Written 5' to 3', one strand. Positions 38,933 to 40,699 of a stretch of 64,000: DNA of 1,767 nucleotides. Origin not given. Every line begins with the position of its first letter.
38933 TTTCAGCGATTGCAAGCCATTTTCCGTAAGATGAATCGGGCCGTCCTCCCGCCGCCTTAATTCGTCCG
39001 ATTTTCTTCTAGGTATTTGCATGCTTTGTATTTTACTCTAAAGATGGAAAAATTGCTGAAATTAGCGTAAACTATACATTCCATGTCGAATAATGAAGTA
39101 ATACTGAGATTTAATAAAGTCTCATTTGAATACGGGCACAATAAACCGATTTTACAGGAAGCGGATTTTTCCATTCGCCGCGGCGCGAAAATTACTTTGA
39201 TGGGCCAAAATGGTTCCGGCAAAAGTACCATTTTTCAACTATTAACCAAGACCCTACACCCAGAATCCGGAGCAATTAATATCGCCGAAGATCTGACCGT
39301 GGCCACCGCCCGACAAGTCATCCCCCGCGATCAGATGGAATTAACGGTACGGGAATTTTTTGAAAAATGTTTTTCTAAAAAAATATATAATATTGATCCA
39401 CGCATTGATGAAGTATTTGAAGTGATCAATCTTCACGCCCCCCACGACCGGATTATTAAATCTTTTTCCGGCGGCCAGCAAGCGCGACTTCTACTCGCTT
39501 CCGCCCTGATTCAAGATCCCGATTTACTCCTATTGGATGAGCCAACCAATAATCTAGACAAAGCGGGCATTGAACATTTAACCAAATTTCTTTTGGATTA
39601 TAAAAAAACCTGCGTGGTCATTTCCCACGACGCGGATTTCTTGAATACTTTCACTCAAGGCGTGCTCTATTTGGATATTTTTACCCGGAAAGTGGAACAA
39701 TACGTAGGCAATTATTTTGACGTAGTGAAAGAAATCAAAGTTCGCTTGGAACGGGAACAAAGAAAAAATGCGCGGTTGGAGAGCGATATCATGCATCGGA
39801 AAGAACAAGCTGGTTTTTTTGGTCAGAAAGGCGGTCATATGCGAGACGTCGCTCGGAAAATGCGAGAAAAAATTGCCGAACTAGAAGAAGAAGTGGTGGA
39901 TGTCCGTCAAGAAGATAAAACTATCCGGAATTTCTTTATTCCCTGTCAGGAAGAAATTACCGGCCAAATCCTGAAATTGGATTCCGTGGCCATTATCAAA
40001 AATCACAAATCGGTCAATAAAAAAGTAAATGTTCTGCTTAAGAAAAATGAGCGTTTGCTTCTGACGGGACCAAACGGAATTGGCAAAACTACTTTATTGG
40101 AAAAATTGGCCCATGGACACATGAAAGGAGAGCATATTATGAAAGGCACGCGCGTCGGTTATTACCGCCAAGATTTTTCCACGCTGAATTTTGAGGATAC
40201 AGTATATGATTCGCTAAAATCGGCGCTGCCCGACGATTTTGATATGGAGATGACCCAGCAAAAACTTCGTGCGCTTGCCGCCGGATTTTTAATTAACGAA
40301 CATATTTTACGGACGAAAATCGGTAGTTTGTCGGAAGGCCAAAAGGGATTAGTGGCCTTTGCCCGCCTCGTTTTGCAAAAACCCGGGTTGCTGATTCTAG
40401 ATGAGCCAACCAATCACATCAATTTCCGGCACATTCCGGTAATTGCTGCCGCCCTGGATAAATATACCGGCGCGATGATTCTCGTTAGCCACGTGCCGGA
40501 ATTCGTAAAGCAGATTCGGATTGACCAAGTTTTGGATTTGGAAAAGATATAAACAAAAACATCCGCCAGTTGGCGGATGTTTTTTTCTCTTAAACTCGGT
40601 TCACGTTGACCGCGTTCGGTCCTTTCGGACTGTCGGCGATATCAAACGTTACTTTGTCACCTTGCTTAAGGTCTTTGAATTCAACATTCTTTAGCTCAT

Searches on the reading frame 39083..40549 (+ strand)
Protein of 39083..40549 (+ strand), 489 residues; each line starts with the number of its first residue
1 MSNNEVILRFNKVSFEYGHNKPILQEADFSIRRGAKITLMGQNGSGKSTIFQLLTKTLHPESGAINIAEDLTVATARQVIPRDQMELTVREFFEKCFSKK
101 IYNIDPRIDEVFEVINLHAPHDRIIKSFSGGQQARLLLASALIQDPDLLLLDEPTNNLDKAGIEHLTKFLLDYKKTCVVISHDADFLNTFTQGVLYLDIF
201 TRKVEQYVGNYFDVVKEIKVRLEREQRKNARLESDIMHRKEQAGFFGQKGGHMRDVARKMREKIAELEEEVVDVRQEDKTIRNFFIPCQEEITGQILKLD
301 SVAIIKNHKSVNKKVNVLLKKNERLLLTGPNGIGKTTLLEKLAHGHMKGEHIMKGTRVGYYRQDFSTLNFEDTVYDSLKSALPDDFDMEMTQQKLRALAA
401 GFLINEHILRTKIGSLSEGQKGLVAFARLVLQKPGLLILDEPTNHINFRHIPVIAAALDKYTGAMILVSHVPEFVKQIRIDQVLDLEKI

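Call 36: search_protein_families(library=pfam, proteins=[window:39083-40549:+], max_evalue=0.001)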
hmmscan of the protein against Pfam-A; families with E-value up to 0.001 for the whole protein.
window:39083-40549:+ (489 aa): 32 families (the best 25 are shown)
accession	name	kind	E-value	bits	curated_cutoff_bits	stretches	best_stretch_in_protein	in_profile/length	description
PF00005.33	ABC_tran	-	7e-47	159.9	25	2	24-156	1-137/137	ABC transporter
PF13304.12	AAA_21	-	1.6e-16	61.7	27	1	385-472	220-300/304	AAA domain, putative AbiEii toxin, Type IV TA system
PF02463.25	SMC_N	-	1.5e-11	44.6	40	0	101-190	110-205/220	RecF/RecN/SMC N terminal domain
PF20720.3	nSTAND3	-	3.4e-09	37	27.2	1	313-349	8-44/155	Novel STAND NTPase 3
PF13555.12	AAA_29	-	3.5e-09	36.7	27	0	28-62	16-50/61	P-loop containing region of AAA domain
PF13401.12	AAA_22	-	2.8e-08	34.6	27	0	325-383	8-59/130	AAA domain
PF13173.12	AAA_14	-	5.4e-07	30.1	27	0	323-378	3-45/129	AAA domain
PF13476.12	AAA_23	-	6.2e-07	30.7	27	0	40-59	25-44/201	AAA domain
PF03193.22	RsgA_GTPase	-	9.3e-07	29.3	30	0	306-352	91-137/174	RsgA GTPase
PF13191.12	AAA_16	-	9.8e-07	29.9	32.6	0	324-360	26-63/167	AAA ATPase domain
PF03266.21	NTPase_1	-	1.9e-06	28.3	23.9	0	324-370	1-47/168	NTPase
PF12775.13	AAA_7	-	3.8e-06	27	25.8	0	314-352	25-63/181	P-loop containing dynein motor region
PF13175.12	AAA_15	-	5e-06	26.8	32.1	0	304-342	7-43/374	AAA ATPase domain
PF05729.18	NACHT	-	6.3e-06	26.5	26.7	0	325-350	3-28/167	NACHT domain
PF13238.12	AAA_18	-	7.7e-06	26.8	29.4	0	37-128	1-80/128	AAA domain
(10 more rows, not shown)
